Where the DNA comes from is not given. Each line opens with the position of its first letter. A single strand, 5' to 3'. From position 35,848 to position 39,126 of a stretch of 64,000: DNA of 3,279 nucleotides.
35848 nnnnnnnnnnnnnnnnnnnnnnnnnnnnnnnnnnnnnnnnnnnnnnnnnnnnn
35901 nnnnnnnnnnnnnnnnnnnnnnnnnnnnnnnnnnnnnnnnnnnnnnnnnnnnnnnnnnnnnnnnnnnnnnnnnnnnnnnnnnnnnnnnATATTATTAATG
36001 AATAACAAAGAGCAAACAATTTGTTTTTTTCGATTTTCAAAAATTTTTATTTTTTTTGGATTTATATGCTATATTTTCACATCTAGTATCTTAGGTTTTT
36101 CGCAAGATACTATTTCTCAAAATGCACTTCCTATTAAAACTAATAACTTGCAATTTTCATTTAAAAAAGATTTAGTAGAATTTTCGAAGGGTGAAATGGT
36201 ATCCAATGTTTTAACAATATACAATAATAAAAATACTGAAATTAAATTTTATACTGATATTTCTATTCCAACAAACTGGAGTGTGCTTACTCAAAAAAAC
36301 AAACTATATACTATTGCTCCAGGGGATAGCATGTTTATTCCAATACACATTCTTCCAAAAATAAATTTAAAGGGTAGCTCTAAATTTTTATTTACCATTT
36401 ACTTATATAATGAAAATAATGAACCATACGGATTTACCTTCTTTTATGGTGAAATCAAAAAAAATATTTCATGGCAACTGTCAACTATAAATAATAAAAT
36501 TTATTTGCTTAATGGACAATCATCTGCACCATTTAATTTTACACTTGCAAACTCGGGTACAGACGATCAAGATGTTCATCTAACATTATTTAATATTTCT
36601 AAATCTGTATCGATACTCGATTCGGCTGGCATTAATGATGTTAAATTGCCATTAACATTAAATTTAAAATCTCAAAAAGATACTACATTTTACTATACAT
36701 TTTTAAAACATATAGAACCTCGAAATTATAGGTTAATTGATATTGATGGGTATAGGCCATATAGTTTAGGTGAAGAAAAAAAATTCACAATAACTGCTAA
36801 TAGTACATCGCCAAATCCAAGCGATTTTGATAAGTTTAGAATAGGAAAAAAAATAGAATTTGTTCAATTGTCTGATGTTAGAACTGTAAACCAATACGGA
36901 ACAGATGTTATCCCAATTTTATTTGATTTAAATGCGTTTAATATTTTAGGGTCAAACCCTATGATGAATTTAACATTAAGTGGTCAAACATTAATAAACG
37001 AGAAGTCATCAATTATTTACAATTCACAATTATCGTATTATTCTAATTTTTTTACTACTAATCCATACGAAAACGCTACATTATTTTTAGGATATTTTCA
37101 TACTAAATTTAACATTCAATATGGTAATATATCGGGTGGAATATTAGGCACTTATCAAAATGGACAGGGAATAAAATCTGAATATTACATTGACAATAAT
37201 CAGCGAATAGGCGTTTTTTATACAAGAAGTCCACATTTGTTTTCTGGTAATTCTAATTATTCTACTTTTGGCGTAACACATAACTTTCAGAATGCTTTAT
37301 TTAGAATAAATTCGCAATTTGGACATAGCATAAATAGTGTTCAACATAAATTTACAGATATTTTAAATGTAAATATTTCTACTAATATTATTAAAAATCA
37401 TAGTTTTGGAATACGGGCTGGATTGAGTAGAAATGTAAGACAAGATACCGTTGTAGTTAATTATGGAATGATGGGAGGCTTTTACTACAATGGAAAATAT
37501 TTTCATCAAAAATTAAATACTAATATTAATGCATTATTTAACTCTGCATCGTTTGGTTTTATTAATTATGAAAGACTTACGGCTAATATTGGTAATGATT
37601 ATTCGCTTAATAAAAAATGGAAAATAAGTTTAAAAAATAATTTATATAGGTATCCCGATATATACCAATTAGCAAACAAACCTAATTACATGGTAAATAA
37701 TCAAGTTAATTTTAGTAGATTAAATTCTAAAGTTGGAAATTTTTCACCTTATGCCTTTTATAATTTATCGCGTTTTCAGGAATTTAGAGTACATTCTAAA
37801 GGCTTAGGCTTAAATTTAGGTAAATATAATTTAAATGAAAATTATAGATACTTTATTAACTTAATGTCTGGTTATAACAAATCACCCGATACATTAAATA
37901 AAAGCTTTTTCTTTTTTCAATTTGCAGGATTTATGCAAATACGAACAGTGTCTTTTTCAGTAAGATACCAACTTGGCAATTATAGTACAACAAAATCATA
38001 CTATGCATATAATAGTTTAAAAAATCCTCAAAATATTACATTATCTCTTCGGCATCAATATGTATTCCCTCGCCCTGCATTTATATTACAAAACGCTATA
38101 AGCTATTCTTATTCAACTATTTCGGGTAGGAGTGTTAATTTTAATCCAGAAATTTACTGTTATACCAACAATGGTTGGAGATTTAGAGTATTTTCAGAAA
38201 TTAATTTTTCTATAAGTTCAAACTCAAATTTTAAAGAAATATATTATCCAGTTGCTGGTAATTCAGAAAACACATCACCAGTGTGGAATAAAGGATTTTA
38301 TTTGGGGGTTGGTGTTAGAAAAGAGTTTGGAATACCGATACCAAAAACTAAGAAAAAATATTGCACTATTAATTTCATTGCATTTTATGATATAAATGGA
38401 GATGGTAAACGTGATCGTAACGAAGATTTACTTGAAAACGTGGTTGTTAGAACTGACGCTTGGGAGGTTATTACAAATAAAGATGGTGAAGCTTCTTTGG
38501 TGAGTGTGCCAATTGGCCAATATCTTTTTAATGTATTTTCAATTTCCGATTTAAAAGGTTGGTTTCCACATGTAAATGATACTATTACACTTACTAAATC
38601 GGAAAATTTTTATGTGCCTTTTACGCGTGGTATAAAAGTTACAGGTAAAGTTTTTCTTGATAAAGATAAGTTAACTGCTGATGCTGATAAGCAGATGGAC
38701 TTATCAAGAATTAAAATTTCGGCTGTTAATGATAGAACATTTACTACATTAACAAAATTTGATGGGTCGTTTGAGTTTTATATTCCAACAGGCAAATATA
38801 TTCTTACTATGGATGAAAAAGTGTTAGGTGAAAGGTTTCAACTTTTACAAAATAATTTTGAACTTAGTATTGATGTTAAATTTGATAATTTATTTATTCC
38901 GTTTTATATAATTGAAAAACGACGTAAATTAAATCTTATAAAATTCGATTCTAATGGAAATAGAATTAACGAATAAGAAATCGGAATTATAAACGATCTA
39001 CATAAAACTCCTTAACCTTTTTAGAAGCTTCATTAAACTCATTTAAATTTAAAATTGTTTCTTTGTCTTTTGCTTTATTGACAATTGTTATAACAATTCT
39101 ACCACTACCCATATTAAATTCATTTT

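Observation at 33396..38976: Four-gene secreted-protein locus organised like a chaperone-usher fibre assembly system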

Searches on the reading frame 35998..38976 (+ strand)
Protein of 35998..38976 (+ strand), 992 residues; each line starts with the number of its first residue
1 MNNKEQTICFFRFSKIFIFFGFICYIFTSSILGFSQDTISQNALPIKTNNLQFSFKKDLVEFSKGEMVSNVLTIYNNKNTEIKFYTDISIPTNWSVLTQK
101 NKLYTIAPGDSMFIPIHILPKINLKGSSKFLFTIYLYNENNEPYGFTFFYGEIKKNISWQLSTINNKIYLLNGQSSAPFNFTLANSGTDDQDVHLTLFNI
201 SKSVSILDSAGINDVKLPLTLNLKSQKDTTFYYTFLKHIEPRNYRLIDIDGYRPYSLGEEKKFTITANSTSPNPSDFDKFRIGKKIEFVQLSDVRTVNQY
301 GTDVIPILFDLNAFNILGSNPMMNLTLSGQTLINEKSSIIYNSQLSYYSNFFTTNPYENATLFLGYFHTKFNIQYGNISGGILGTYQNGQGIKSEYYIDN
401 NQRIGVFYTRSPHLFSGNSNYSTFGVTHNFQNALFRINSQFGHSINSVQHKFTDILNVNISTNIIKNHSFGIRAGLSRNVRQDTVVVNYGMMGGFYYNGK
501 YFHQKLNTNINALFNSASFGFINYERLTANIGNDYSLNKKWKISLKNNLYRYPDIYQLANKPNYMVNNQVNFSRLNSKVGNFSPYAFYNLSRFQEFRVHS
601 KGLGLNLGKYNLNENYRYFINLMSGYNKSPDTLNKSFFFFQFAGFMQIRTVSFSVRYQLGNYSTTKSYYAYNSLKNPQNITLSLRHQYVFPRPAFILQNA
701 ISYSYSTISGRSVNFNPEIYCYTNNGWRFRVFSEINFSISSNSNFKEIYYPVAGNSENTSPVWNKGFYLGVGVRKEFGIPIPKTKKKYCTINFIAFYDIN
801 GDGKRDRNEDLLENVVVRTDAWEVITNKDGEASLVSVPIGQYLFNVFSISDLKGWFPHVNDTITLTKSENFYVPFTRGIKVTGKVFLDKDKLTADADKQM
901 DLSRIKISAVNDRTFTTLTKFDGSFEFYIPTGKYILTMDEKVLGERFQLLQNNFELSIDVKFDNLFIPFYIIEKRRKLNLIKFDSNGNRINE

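Call 3: search_protein_families(library=pfam, proteins=[window:35998-38976:+], max_evalue=1)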
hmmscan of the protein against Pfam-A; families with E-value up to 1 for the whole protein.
window:35998-38976:+ (992 aa): 5 families
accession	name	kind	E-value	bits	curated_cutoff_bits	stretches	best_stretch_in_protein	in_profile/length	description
PF13620.12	CarboxypepD_reg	-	0.0023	18.7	32.3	0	814-846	16-54/82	Carboxypeptidase regulatory-like domain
PF17802.7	SpaA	-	0.037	14.6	23.1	0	820-844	32-56/91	Prealbumin-like fold domain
PF17210.9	SdrD_B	-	0.061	14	29.7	0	795-844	7-62/112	SdrD B-like domain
PF21621.3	MPI_cupin_dom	-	0.071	13.5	27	1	96-130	41-74/79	Mannose-6-phosphate isomerase, cupin domain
PF13715.12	CarbopepD_reg_2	-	0.088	13.3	32.2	0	898-938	10-50/88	CarboxypepD_reg-like domain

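Call 4: search_protein_families(library=ncbifam, proteins=[window:35998-38976:+], max_evalue=1)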
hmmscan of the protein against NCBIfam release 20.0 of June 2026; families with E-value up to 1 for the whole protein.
window:35998-38976:+ (992 aa): 0 families

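Call 6: search_solved_structures(query=window:35998-38976:+, max_evalue=10)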
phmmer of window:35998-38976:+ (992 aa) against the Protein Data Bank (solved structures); distinct sequences matched with E-value up to 10: 3.
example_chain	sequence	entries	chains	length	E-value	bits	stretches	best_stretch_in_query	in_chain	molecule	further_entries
5f1o_B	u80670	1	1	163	0.25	12.7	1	219-275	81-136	nanobody MU551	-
1bt4_A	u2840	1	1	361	1.3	10.4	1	291-418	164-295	Phosphoserine aminotransferase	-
1w3u_A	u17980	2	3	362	1.3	10.4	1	291-418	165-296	PHOSPHOSERINE AMINOTRANSFERASE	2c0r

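Call 12: find_homologous_proteins(query=window:35998-38976:+, max_evalue=0.001)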
Query window:35998-38976:+ (992 aa): 21 proteins with E <= 0.001 among 8000 candidates.
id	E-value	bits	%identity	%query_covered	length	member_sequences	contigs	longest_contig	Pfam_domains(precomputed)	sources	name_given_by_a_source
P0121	0.0e+0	2234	100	100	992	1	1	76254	-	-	-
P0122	0.0e+0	1754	78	96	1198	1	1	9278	-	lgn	-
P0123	0.0e+0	1684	72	99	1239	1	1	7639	PF05036.19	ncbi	-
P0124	0.0e+0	1677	74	97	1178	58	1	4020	-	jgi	-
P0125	0.0e+0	1628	71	98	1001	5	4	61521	-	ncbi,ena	-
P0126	0.0e+0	1608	70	98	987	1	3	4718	-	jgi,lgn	-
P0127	0.0e+0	1565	67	99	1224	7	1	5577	PF05036.19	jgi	-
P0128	0.0e+0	1551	67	97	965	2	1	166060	-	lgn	-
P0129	0.0e+0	1489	64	98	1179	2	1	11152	-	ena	-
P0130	0.0e+0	1481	65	97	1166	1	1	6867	-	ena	-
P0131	0.0e+0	1479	64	98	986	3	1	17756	-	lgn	-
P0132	0.0e+0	1469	64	98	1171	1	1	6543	-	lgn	-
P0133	0.0e+0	1400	62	93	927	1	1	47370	-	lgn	-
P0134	0.0e+0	1276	57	96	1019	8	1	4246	-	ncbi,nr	ncbi:MAG: hypothetical protein J7L46_03645 [Bacteroidales bacterium]|nr:hypothetical protein [Bacter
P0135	0.0e+0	1267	57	95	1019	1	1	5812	PF17802.8,PF13620.13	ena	-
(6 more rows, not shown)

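Call 17: search_protein_families(library=pfam, alignment_id=A2, max_evalue=0.01)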
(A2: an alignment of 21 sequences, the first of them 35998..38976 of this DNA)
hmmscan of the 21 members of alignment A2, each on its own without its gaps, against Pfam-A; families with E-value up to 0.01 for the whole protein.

A. member 1, window:35998-38976:+ (992 aa): 1 family
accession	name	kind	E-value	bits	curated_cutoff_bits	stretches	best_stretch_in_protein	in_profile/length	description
PF13620.12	CarboxypepD_reg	-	0.0023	18.7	32.3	0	814-846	16-54/82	Carboxypeptidase regulatory-like domain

B. families by the number of members that match (of 21 scanned): 13 families
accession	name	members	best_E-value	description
PF13620.12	CarboxypepD_reg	16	7e-16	Carboxypeptidase regulatory-like domain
PF17802.7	SpaA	15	6.9e-10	Prealbumin-like fold domain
PF13715.12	CarbopepD_reg_2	9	1.1e-08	CarboxypepD_reg-like domain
PF05036.18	SPOR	5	1.1e-08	SPOR domain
PF17210.9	SdrD_B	4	9.9e-07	SdrD B-like domain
PF14686.12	fn3_3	1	8.7e-05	Polysaccharide lyase family 4, domain II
PF08308.17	PEGA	1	0.0017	PEGA domain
PF08762.16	CRPV_capsid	1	0.0017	CRPV capsid protein like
PF09430.16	EMC7_beta-sandw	1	0.0019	ER membrane protein complex subunit 7, beta-sandwich domain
PF23194.1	NOMO_5th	1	0.0033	NOMO fifth transthyretin-like domain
PF08400.16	phage_tail_N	1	0.0038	Prophage tail fibre N-terminal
PF08979.16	DUF1894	1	0.0044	Domain of unknown function (DUF1894)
PF07495.19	Y_Y_Y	1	0.0051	Y_Y_Y domain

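Call 37: search_protein_representatives(alignment_id=A2)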
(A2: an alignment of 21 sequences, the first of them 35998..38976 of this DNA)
Query: 21 sequences, 980 profile positions. Proteins with E-value up to 0.001 (for the whole library): 1055; up to 1e-10: 663; up to 1e-30: 207. The best 150 are listed.
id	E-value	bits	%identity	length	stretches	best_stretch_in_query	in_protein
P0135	0.0e+00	1657.2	-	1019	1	5-980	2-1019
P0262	0.0e+00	1194.9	-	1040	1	18-971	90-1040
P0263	1.8e-284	963.2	-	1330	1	7-978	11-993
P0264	2.0e-282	956.4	-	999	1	6-970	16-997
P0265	1.0e-259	881.2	-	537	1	444-978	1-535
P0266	1.1e-257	874.5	-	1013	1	12-973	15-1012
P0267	1.1e-257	874.4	-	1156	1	31-976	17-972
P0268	2.1e-257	873.6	-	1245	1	10-976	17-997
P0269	1.2e-250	851.2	-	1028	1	14-980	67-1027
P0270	8.6e-248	841.7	-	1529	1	17-977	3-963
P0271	4.4e-246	836.1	-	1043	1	31-970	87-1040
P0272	1.5e-237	807.8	-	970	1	33-971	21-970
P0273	1.7e-235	801.0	-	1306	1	36-975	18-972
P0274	5.0e-235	799.5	-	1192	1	37-979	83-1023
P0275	1.3e-232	791.4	-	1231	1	37-979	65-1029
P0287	3.3e-215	733.8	-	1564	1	33-974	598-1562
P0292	2.3e-207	707.9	-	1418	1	33-972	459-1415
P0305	2.1e-190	651.8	-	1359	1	33-976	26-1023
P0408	5.6e-45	170.4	-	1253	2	276-968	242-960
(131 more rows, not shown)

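Call 61: search_protein_families(library=pfam, proteins=[P0270, P0287, P0292, P0263, P0273, P0305, P0408], max_evalue=0.001)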
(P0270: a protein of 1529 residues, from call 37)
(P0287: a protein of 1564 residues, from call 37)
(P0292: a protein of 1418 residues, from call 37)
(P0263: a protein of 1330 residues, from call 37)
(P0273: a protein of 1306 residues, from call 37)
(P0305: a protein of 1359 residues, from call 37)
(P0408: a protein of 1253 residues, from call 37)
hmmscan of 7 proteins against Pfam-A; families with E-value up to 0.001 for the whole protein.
P0270 (1529 aa): 1 family
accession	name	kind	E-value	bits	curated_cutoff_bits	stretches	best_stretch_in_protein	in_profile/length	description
PF13620.12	CarboxypepD_reg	-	4e-05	24.3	32.3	0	879-912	18-53/82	Carboxypeptidase regulatory-like domain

P0287 (1564 aa): 1 family
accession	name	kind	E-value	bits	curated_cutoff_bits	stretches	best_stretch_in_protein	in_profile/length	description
PF17210.9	SdrD_B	-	0.00028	21.5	29.7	0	1365-1397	3-34/112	SdrD B-like domain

P0292 (1418 aa): 3 families
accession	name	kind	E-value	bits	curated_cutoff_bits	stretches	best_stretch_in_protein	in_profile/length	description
PF13620.12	CarboxypepD_reg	-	5.3e-07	30.3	32.3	0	1327-1369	11-54/82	Carboxypeptidase regulatory-like domain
PF17210.9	SdrD_B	-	2e-06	28.4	29.7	0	1226-1276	8-64/112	SdrD B-like domain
PF13715.12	CarbopepD_reg_2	-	0.00065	20.1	32.2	0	1234-1275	6-49/88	CarboxypepD_reg-like domain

P0263 (1330 aa): 3 families
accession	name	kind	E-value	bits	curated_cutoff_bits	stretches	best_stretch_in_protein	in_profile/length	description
PF13620.12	CarboxypepD_reg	-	9.8e-07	29.5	32.3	0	902-941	13-54/82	Carboxypeptidase regulatory-like domain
PF17802.7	SpaA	-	9.3e-06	26.2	23.1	0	905-964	18-79/91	Prealbumin-like fold domain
PF17210.9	SdrD_B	-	0.00012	22.7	29.7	0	796-848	6-64/112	SdrD B-like domain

P0273 (1306 aa): 2 families
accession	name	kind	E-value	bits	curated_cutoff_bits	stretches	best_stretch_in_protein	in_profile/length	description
PF13620.12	CarboxypepD_reg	-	1.8e-05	25.4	32.3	0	889-923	18-54/82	Carboxypeptidase regulatory-like domain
PF05036.18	SPOR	-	7.6e-05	23.4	21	1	1177-1243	5-74/76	SPOR domain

P0305 (1359 aa): 0 families

P0408 (1253 aa): 0 families

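Call 62: predict_structure(alignment_id=A2)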
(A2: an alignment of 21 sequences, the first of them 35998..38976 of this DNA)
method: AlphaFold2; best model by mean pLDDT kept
length: 992 residues; sequences in the alignment: 21
mean_pLDDT: 70.3   pTM: 0.47
mean pLDDT of the five models: 70.3, 69.6, 66.3, 64.5, 59.7
residues with pLDDT >= 90: 44; 70-90: 538; 50-70: 280; < 50: 130
segments of 3 or more residues with pLDDT < 50: 1-6, 29-48, 248-260, 350-358, 553-561, 589-600, 628-635, 662-674, 741-763, 893-898, 977-982
pLDDT, mean of each block of 10 residues (from residue 1): 51 74 63 29 41 80 71 82 82 59 80 79 58 83 82 67 78 79 74 78 77 76 75 80 50 41 80 64 80 78 70 67 70 72 64 43 81 82 75 89 90 71 90 88 86 89 84 89 78 88 77 82 67 76 71 46 57 64 56 35 68 70 62 54 82 81 43 57 81 72 75 79 67 71 37 32 56 70 81 85 75 85 84 88 81 68 85 78 71 50 68 69 70 74 62 70 70 55 54 44
secondary structure, 60 per line:
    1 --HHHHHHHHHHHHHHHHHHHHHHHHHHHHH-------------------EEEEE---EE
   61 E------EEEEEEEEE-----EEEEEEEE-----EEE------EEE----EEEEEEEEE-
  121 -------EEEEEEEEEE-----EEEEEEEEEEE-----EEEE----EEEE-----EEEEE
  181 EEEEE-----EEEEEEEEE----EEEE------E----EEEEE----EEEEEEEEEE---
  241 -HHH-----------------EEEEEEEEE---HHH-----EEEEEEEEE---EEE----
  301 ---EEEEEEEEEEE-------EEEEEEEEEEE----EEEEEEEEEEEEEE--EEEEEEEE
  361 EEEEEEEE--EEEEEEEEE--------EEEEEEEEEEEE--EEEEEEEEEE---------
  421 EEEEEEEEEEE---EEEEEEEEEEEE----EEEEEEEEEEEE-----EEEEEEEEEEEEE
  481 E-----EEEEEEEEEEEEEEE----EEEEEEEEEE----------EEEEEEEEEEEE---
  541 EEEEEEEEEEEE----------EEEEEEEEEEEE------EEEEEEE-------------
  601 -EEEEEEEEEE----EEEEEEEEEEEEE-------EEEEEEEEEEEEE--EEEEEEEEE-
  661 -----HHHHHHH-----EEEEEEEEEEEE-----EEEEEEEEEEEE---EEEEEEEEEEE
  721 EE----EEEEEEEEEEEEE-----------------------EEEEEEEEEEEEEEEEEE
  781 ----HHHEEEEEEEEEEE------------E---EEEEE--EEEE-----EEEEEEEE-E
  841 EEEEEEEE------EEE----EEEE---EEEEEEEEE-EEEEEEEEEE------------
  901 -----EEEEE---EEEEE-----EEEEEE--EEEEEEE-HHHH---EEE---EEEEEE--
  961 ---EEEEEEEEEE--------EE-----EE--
elements in order (helices of 4 or more, strands of 3 or more residues): H3-31 E51-55 E59-61 E68-76 E82-89 E95-97 E104-106 E111-119 E128-137 E143-153 E159-162 E167-170 E176-185 E191-199 E204-207 E219-223 E228-237 E262-270 E282-290 E294-296 E304-314 E322-332 E337-350 E353-368 E371-379 E388-399 E402-411 E421-431 E435-446 E451-462 E468-481 E487-501 E506-515 E526-537 E541-552 E563-574 E581-587 E602-611 E616-628 E636-648 E651-659 H666-672 E678-689 E695-706 E710-722 E727-739 E763-780 E788-798 E815-819 E822-825 E831-838 E840-848 E855-857 E862-865 E869-877 E879-888 E906-910 E914-918 E924-929 E932-938 H940-943 E947-949 E953-958 E964-973

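Call 65: fold_search(model_id=the predicted structure, library=pdb)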
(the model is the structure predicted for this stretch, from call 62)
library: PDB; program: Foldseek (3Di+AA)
matches with E <= 10: 1263; with E <= 0.001: 320
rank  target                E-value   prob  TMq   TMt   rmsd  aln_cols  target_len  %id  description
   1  9fy9_D                9.9e-13  1.00  0.27  0.37  13.3       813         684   10  Cryo-EM structure of the type 1 chaperone-usher pilus FimD-tip complex (FimDHGFC) - Conformer 1 (released 2025-06-04)
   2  7edd                  2.3e-12  1.00  0.12  0.09  37.2      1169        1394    9  Crystal structure of a serine protease from Streptococcus pyogenes (released 2021-05-12)
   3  9bog_D                5.3e-12  1.00  0.27  0.32  16.8       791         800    9  Structural basis for adhesin secretion by the outer-membrane usher in type 1 pili (released 2024-10-09)
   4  3rfz_B                6.9e-12  1.00  0.28  0.34  15.5       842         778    9  Crystal structure of the FimD usher bound to its cognate FimC:FimH substrate (released 2011-06-01)
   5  9fxs_D                1.1e-11  1.00  0.27  0.39  14.4       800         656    9  Cryo-EM structure of the type 1 pilus complex including pilus rod and FimI-bound assembly platform after incorporation (released 2025-06-04)
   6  5xyr                  1.1e-11  1.00  0.12  0.09  37.2      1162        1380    8  Crystal structure of a serine protease from Streptococcus species (released 2018-08-08)
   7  3rfz_E                1.1e-11  1.00  0.27  0.33  19.0       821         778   10  Crystal structure of the FimD usher bound to its cognate FimC:FimH substrate (released 2011-06-01)
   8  9fw9_D                1.9e-11  1.00  0.28  0.38  15.0       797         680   10  Cryo-EM structure of the type 1 pilus assembly platform as part of the FimA-bound chaperone-usher pilus complex (FimDH (released 2025-06-04)
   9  5xya                  2.8e-11  1.00  0.12  0.09  37.4      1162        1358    9  Crystal structure of a serine protease from Streptococcus species (released 2018-08-08)
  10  9fx8_D                4.2e-11  1.00  0.28  0.39  14.3       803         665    9  Cryo-EM structure of the FimI-bound type 1 pilus assembly platform complex - Local refinement (released 2025-06-04)
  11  6e14_D                7.2e-11  1.00  0.26  0.31  17.4       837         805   10  Handover mechanism of the growing pilus by the bacterial outer membrane usher FimD (released 2018-10-17)
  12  9ijj_h                1.2e-10  1.00  0.11  0.09  47.3      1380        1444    8  In situ structure of the central apparatus in mouse sperm axoneme. (released 2025-06-04)
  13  7lhg_C                1.2e-09  1.00  0.27  0.31  18.6       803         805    9  Cryo-EM structure of E. coli P pilus tip assembly intermediate PapC-PapD-PapK-PapG in the first conformation (released 2021-08-11)
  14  9ijj_C                2.0e-09  1.00  0.10  0.10  41.0       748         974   10  In situ structure of the central apparatus in mouse sperm axoneme. (released 2025-06-04)
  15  5xxz_A                2.7e-09  1.00  0.12  0.10  37.3      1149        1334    9  Crystal structure of a serine protease from Streptococcus species (released 2018-08-08)
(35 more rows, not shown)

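Call 74: search_solved_structures(query=A2, max_evalue=10)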
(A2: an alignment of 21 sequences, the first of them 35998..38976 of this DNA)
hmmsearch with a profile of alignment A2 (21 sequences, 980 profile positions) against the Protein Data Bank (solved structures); distinct sequences matched with E-value up to 10: 1.
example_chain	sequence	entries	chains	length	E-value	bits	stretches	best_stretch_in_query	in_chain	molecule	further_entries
3d7q_A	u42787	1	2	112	0.35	12.1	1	148-186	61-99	XisI protein-like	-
